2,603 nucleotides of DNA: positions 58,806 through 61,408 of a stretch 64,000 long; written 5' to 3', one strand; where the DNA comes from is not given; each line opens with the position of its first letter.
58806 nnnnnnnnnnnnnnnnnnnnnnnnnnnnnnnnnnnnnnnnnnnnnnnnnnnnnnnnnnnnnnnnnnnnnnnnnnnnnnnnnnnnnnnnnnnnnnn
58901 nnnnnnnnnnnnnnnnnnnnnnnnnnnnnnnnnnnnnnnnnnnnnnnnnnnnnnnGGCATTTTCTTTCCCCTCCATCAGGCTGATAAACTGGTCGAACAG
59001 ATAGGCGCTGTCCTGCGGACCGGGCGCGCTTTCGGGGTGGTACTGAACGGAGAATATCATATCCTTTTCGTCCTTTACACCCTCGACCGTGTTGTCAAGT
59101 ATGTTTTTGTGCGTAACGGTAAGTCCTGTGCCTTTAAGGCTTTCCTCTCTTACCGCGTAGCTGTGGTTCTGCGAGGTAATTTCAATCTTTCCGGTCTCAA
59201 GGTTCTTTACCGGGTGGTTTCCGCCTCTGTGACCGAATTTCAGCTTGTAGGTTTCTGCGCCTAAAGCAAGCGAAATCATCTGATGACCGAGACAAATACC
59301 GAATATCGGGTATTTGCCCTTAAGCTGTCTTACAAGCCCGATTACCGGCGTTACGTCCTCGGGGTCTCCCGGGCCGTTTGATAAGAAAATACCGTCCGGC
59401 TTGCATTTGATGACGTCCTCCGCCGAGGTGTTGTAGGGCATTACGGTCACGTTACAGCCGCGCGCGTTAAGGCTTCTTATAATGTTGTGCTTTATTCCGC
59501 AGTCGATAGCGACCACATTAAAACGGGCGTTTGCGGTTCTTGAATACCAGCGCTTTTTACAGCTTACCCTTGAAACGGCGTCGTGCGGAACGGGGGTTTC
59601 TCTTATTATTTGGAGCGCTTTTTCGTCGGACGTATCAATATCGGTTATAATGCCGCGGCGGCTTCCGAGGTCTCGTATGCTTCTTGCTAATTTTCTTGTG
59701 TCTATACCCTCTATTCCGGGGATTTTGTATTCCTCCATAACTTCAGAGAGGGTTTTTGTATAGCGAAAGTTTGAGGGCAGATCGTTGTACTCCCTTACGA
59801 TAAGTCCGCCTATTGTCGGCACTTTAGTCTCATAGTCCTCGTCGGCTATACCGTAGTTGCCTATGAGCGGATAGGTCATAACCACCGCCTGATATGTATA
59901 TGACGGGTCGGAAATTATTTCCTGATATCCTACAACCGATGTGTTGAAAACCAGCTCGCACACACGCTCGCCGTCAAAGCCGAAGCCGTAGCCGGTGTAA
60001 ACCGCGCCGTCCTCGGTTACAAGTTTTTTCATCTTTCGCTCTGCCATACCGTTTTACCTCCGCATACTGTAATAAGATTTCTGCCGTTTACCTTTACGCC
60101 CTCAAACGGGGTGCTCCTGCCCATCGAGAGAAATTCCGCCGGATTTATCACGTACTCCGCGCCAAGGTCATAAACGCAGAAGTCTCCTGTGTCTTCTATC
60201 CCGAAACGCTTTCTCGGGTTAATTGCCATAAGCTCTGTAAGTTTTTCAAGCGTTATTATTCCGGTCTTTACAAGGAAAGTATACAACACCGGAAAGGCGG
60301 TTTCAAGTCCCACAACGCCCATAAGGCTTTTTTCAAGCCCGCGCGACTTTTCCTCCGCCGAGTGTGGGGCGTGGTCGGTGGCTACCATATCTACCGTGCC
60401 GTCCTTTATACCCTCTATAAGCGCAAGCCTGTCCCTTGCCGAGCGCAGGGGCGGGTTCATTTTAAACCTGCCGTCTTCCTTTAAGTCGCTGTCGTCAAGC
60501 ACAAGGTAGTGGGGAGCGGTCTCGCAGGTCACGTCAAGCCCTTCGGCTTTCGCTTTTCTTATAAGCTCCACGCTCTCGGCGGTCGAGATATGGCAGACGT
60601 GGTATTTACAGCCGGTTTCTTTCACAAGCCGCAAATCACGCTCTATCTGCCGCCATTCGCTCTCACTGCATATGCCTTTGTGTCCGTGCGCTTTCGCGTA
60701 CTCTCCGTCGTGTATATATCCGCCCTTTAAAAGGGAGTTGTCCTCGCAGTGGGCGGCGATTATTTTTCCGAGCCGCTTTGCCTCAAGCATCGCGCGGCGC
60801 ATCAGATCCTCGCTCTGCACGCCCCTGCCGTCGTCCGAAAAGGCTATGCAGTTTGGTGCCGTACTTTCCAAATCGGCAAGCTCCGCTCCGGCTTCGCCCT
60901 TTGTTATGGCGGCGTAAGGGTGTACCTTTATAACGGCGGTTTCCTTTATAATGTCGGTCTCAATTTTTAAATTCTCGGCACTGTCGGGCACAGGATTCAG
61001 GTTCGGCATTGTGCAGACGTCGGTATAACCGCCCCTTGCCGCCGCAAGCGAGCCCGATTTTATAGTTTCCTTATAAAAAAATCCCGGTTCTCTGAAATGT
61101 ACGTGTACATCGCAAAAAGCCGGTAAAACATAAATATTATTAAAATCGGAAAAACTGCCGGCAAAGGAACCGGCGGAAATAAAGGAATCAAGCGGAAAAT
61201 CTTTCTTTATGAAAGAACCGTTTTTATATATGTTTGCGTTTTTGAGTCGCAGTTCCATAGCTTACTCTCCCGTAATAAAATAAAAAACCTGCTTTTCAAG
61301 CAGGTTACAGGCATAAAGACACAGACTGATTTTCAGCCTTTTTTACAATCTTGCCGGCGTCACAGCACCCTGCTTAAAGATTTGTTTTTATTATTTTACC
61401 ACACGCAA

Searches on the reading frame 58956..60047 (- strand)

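Call 58: search_protein_families(library=pfam, proteins=[window:58956-60047:-], max_evalue=0.0001)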
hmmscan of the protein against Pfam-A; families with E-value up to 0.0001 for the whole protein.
window:58956-60047:- (364 aa): 3 families
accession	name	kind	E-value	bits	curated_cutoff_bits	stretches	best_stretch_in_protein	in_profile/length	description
PF00117.34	GATase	-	1.2e-55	188.5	22.8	1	180-356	2-189/190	Glutamine amidotransferase class-I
PF00988.28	CPSase_sm_chain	-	1.3e-46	157.9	27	1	9-134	1-126/126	Carbamoyl-phosphate synthase small chain, CPSase domain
PF07722.19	Peptidase_C26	-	1.6e-08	35.1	20.5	0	240-267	100-127/219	Peptidase C26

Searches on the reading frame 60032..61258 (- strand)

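Call 58: search_protein_families(library=pfam, proteins=[window:60032-61258:-], max_evalue=0.0001)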
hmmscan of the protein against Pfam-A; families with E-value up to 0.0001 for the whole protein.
window:60032-61258:- (409 aa): 2 families
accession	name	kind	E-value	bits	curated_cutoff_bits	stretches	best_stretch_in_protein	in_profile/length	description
PF01979.26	Amidohydro_1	-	1.3e-22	81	25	1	43-404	1-345/345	Amidohydrolase family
PF12890.13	DHOase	-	2e-19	70.6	21.2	1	45-229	5-142/142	Dihydro-orotase-like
